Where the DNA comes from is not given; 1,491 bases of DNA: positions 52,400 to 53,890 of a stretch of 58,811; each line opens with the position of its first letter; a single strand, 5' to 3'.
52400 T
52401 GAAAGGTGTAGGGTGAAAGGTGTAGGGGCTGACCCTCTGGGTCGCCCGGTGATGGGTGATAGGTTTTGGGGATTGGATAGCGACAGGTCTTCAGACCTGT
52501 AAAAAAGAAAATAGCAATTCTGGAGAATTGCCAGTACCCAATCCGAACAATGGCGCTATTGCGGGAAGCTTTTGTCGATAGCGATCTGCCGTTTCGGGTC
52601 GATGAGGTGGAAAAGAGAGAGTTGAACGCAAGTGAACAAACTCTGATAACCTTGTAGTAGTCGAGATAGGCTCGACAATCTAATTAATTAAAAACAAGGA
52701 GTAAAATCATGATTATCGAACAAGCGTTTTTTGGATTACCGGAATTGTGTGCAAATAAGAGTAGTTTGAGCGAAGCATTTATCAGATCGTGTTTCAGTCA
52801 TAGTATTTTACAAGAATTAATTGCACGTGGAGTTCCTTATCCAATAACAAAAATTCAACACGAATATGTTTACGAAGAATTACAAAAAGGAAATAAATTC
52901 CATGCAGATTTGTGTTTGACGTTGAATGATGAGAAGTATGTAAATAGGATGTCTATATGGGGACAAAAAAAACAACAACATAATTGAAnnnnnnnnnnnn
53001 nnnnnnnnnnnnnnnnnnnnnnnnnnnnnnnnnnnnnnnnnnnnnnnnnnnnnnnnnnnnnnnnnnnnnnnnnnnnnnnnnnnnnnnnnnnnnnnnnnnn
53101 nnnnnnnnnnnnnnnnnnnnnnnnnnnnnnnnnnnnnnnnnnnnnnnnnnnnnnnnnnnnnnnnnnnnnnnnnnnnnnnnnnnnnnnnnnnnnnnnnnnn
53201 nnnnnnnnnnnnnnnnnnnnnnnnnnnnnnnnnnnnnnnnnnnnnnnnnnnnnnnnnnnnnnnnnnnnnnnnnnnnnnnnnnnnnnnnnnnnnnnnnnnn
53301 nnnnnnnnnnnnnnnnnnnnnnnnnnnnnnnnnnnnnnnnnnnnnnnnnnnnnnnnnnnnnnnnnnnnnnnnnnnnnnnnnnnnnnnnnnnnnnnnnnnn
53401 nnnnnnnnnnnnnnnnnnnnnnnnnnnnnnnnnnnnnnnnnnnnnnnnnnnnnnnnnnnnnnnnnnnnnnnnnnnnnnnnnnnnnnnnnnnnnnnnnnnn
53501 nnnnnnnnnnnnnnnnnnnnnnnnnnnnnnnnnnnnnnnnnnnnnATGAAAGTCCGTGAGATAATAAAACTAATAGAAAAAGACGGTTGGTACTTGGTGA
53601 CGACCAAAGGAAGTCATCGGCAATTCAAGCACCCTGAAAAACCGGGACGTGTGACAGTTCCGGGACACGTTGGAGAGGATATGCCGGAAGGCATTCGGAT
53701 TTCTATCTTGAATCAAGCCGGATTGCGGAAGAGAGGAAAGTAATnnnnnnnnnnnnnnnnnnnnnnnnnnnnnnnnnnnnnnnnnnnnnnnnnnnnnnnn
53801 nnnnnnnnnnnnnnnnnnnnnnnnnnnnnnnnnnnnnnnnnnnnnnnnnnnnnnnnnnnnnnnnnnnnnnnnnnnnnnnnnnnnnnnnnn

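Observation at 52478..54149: Three-gene cassette: PD-(D/E)xK-like gene split at an A8 tract, translationally coupled to HicA-HicB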

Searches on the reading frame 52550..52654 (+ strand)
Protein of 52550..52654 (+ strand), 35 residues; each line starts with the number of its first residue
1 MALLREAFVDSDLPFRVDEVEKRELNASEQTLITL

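Call 71: search_protein_families(library=pfam, max_evalue=0.01, proteins=[window:52550-52654:+])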
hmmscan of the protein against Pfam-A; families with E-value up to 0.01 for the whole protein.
window:52550-52654:+ (35 aa): 0 families

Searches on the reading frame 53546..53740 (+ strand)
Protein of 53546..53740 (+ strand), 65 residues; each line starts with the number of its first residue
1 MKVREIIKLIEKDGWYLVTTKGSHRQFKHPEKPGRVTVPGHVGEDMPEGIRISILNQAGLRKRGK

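Call 8: search_protein_families(library=pfam, max_evalue=1, proteins=[window:53546-53740:+])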
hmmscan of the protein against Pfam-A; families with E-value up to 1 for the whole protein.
seq(65 aa): 1 family
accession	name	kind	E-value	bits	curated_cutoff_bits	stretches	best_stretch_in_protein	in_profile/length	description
PF07927.17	HicA_toxin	-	2.3e-21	76.1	27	1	4-60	2-58/58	HicA toxin of bacterial toxin-antitoxin,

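Call 9: search_protein_families(library=padloc, max_evalue=1, proteins=[window:53546-53740:+])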
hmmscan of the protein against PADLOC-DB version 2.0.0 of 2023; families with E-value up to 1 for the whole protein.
seq(65 aa): 0 families

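Call 56: find_related_loci(query=window:53546-53740:+, collection=metagenome_contigs, flank=3000)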
Query seq(65 aa) (65 aa) in metagenome_contigs; peptide patterns used: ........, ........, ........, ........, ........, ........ (x = any residue, [..] = any of these).
600 stretches matched a pattern (row limit reached: there are more); 509 encode a relative of the query (tblastn E <= 1e-3); the best 80 are kept; 80 distinct loci.
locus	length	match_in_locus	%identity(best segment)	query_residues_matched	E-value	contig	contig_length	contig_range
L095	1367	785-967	72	1-61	1e-27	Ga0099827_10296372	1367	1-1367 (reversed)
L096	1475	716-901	73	1-62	4e-27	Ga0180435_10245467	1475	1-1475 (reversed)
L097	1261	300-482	69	2-62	6e-27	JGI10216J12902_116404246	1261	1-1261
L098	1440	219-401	69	1-61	3e-26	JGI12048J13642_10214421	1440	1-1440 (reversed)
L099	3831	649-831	70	1-61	7e-26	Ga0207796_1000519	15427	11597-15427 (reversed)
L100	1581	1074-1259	66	1-62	7e-26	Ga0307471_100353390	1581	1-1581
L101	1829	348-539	69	1-64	9e-26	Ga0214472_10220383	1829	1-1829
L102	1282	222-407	66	1-62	5e-26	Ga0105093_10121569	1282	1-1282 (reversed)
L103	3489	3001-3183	67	1-61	1e-25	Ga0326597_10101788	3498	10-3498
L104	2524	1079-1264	66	1-62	1e-25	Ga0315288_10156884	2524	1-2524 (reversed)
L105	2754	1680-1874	63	1-65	1e-25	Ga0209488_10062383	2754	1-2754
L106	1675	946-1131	65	1-62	1e-25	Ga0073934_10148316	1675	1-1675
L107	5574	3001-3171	75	2-58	2e-25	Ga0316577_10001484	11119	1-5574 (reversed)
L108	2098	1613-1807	65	1-65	2e-25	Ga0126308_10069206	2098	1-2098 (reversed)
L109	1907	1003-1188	65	1-62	3e-25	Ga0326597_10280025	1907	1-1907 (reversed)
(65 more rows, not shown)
